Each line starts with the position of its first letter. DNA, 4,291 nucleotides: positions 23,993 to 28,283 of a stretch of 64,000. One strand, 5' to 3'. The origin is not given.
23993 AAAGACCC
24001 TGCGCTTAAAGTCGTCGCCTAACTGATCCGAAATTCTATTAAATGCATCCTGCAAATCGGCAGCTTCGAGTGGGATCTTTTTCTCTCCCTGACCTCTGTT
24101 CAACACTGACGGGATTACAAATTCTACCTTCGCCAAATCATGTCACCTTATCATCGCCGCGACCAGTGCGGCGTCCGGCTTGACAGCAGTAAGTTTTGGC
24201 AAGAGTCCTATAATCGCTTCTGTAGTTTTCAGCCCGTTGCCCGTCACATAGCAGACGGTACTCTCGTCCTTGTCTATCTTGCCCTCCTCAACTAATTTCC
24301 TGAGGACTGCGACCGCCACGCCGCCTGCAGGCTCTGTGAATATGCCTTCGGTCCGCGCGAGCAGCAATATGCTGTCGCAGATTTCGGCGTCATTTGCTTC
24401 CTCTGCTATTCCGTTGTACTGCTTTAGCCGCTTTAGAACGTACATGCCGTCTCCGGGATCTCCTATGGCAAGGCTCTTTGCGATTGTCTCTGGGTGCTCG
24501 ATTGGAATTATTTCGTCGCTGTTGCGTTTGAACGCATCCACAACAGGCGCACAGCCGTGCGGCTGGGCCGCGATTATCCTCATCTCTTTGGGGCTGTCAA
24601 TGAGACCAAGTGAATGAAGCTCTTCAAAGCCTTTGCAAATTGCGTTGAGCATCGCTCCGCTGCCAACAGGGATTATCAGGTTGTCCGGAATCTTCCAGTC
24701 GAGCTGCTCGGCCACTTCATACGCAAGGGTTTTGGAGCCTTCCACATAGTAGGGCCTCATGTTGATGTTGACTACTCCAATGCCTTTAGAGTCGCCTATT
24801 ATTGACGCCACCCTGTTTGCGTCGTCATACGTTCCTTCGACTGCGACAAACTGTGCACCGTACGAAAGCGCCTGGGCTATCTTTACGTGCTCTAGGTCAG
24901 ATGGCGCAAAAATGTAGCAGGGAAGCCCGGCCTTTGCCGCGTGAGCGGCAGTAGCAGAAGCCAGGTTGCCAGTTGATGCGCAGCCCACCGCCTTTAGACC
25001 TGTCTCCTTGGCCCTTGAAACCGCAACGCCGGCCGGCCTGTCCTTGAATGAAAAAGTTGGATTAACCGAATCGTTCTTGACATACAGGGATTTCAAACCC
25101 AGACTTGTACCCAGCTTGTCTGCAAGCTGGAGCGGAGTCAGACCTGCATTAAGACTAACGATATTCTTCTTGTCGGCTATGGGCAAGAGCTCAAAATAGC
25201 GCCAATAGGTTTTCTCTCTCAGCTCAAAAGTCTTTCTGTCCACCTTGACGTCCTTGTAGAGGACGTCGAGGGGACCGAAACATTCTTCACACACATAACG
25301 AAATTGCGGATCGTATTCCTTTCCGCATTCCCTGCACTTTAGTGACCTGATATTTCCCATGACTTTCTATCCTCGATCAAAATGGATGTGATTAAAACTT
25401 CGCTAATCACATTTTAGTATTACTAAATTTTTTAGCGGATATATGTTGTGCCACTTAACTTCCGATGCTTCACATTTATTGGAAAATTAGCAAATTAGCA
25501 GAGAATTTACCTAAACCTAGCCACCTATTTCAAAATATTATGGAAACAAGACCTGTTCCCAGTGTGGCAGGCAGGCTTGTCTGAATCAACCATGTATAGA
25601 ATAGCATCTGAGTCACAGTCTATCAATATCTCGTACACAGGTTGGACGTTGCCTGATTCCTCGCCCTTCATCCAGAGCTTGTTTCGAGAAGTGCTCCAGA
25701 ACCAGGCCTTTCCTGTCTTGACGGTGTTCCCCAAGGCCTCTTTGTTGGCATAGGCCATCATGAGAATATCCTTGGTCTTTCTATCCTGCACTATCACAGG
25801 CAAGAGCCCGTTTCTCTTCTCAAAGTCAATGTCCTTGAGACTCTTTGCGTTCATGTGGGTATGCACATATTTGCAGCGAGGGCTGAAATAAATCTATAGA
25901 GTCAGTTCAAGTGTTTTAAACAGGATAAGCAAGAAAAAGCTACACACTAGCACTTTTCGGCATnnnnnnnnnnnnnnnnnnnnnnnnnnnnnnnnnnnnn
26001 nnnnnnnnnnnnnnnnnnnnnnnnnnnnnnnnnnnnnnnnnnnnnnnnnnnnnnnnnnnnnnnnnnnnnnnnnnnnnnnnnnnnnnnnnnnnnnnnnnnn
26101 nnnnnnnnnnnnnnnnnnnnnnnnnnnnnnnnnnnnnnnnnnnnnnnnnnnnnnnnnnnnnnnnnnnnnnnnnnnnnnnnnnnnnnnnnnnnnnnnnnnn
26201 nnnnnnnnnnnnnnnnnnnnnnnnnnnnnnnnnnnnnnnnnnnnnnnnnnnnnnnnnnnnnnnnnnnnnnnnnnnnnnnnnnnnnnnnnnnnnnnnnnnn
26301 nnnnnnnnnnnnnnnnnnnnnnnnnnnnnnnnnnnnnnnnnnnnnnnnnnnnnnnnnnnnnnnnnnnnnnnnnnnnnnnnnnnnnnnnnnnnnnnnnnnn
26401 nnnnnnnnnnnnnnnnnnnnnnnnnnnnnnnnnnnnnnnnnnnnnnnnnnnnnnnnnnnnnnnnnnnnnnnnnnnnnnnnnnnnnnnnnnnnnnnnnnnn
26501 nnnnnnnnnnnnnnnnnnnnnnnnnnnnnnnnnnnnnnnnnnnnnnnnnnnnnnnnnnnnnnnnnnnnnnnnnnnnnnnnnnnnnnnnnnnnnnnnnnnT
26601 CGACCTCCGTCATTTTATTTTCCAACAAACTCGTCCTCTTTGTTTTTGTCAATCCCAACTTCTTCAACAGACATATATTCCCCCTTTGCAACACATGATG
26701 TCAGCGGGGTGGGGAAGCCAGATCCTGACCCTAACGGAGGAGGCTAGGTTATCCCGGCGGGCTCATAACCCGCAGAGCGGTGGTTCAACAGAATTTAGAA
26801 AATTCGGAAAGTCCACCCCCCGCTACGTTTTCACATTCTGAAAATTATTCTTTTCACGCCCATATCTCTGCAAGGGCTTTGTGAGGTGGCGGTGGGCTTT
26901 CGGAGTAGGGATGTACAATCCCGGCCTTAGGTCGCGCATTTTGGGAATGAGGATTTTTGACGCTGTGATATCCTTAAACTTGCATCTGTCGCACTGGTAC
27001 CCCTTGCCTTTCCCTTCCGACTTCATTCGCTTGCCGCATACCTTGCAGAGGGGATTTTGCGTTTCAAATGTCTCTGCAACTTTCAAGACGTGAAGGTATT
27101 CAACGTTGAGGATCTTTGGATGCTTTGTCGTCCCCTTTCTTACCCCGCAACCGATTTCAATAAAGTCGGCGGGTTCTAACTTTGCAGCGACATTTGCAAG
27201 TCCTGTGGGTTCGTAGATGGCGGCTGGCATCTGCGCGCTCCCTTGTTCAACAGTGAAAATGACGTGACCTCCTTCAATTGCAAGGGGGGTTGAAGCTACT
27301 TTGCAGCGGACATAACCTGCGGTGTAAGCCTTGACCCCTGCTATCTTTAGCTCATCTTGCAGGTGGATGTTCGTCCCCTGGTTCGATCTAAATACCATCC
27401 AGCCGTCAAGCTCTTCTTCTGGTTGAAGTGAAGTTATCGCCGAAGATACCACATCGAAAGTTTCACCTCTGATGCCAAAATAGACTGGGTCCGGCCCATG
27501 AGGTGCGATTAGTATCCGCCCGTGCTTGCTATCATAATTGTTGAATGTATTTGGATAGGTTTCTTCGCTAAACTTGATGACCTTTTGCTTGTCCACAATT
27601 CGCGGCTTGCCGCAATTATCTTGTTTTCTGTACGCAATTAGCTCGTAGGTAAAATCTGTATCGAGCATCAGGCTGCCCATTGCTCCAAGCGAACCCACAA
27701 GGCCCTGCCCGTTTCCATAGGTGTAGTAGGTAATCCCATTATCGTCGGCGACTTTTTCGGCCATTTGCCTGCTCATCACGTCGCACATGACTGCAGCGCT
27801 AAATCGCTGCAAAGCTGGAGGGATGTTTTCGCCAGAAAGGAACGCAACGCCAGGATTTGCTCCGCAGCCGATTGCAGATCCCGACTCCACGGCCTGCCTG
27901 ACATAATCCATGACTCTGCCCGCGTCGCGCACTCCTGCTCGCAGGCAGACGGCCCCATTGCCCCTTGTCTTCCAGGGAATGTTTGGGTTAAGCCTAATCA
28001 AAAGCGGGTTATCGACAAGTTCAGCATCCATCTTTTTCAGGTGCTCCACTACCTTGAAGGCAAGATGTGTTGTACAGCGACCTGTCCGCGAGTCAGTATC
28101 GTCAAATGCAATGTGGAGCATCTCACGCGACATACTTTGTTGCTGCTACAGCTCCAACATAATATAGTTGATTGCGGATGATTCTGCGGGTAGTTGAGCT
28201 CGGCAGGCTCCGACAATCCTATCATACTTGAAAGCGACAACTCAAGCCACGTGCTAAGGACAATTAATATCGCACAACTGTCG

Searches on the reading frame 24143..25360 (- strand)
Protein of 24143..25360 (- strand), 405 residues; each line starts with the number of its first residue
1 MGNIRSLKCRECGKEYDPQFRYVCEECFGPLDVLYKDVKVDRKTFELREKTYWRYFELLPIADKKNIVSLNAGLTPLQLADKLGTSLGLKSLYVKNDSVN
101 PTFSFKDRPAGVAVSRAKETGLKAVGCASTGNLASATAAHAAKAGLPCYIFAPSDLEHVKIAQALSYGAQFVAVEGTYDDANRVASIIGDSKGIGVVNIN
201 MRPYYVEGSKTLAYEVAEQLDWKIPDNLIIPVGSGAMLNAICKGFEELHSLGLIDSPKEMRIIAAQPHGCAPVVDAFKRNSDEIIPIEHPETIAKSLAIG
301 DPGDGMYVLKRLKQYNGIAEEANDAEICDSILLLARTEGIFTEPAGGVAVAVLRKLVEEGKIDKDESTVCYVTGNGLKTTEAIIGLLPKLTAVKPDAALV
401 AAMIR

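Call 42: search_protein_families(library=pfam, proteins=[window:24143-25360:-], max_evalue=0.00001)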
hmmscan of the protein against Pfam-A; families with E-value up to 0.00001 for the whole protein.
window:24143-25360:- (405 aa): 1 family
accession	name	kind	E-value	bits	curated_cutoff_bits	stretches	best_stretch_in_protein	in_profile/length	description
PF00291.31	PALP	-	1.1e-72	245.3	35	1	69-374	2-295/295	Pyridoxal-phosphate dependent enzyme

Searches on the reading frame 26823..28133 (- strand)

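Call 42: search_protein_families(library=pfam, proteins=[window:26823-28133:-], max_evalue=0.00001)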
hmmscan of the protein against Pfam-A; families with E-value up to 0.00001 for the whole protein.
window:26823-28133:- (436 aa): 3 families
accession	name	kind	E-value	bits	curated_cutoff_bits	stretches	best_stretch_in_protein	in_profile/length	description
PF08489.16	TiaS_FLD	-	4e-38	130.5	21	1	142-257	1-116/116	TiaS FLD domain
PF22641.2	TiaS_TCKD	-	1.1e-22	81.2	27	1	8-67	2-60/156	TiaS TCKD domain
PF23783.1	Zn_ribbon_TiaS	-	2.7e-14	53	27.3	1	360-402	1-41/41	TiaS C-terminal zinc ribbon domain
